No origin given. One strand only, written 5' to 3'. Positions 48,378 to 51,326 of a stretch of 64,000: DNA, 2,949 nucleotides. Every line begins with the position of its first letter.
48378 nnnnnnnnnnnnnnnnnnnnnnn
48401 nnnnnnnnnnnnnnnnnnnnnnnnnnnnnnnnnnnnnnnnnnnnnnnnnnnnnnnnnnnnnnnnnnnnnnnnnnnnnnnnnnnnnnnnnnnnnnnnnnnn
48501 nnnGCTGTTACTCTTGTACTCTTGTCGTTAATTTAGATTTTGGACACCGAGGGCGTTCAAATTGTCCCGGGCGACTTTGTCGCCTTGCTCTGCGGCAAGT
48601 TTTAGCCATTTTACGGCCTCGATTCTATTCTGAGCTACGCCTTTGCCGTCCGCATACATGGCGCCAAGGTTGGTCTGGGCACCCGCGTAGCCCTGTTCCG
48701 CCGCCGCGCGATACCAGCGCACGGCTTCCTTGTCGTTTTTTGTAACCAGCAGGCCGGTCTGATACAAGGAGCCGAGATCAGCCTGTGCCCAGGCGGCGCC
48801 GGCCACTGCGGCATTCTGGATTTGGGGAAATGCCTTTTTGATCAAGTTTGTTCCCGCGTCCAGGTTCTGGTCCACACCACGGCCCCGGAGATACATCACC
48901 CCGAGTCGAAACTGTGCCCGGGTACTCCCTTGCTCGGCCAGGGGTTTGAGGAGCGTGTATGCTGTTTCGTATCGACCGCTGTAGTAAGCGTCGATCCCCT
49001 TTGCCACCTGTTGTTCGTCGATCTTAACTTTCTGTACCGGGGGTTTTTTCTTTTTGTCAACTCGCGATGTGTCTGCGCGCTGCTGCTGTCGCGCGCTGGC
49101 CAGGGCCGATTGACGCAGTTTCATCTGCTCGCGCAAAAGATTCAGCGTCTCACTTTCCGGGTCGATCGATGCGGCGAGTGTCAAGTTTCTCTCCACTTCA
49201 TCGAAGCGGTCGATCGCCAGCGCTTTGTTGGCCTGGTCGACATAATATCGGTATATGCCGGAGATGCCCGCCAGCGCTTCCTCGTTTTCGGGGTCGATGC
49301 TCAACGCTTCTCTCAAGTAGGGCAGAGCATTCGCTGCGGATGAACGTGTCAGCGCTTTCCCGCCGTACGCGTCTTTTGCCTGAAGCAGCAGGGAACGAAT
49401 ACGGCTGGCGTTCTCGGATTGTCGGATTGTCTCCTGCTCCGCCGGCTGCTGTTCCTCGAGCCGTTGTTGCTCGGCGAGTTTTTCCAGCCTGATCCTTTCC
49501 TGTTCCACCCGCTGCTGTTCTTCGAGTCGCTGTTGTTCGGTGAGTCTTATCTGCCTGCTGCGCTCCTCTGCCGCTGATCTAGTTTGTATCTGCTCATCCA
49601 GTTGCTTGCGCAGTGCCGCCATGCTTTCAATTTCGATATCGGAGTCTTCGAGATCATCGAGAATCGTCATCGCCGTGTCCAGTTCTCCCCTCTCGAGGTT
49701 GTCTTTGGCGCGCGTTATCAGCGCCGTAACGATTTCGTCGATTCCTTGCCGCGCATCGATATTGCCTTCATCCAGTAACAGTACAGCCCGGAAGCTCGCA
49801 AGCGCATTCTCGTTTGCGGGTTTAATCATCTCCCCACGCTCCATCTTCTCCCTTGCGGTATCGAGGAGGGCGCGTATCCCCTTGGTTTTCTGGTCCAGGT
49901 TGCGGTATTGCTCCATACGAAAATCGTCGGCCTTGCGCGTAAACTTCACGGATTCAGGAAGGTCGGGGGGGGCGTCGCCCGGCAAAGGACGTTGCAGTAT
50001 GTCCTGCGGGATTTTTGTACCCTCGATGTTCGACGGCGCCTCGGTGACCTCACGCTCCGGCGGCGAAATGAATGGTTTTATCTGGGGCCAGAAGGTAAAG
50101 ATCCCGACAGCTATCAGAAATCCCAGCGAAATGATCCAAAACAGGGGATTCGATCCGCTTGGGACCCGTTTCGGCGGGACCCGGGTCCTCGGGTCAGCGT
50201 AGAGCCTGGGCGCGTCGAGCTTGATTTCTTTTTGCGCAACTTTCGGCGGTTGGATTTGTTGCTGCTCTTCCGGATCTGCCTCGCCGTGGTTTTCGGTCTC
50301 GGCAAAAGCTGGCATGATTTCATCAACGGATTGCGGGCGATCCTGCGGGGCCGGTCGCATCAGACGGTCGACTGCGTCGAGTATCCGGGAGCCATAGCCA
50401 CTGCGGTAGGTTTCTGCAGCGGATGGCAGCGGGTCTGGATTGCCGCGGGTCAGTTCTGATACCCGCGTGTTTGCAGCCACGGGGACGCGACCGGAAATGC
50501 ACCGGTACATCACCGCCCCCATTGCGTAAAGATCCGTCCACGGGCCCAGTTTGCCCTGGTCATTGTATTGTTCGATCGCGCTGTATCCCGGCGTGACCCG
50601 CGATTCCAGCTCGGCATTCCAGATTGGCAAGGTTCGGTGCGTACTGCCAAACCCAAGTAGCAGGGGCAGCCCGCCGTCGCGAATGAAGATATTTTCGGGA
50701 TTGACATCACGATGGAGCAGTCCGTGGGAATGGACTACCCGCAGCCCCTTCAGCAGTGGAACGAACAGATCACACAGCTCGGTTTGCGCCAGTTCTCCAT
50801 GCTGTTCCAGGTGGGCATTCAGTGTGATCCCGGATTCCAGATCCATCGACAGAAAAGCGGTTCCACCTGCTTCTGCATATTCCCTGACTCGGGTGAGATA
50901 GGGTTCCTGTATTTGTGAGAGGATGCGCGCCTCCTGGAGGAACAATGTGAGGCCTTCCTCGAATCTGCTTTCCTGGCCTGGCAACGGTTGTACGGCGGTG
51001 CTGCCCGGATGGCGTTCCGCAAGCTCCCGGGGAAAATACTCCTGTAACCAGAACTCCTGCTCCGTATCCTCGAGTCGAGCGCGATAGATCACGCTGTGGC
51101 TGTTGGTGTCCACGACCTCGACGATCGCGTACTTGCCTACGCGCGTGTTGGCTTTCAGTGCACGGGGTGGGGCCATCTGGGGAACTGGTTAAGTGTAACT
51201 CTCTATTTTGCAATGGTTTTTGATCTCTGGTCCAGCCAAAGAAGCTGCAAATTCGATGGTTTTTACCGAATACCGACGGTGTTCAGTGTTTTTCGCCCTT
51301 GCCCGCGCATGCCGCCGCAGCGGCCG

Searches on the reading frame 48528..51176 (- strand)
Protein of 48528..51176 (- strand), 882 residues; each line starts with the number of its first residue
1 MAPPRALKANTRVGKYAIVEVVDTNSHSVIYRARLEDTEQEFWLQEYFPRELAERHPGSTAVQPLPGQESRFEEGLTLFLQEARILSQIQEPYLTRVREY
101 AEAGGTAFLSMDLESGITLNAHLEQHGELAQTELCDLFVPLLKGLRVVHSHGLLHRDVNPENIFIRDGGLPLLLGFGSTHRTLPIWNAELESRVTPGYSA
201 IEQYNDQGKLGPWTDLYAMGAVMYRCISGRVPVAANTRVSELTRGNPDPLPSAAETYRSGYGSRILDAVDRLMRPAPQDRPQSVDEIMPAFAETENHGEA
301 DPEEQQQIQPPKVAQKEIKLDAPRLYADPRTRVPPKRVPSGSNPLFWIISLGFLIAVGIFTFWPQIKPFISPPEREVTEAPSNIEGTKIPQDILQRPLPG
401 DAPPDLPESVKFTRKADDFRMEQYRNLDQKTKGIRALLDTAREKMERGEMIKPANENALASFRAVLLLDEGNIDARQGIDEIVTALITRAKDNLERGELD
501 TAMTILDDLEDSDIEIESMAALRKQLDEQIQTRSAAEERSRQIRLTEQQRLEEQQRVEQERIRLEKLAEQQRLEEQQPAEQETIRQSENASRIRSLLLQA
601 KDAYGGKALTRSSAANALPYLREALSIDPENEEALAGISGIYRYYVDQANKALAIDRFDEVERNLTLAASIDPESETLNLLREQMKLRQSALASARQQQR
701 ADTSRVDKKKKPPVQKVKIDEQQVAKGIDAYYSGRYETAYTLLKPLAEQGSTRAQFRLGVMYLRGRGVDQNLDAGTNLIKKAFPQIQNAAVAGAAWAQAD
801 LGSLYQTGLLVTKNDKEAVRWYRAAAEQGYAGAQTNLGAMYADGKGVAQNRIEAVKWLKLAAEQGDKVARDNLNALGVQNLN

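Call 26: search_protein_families(library=pfam, proteins=[window:48528-51176:-], max_evalue=0.001)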
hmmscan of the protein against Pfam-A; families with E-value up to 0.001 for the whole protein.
window:48528-51176:- (882 aa): 4 families
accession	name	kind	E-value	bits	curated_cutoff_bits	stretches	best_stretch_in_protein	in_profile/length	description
PF08238.18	Sel1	-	4.2e-25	87.7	30.7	2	833-866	3-36/36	Sel1 repeat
PF00069.31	Pkinase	-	1e-19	71.4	31.7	1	77-240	43-204/263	Protein kinase domain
PF07714.23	PK_Tyr_Ser-Thr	-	4.8e-08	33.1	23.1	1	73-236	42-208/258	Protein tyrosine and serine/threonine kinase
PF14559.12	TPR_19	-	0.00037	21.2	25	0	613-642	6-35/68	Tetratricopeptide repeat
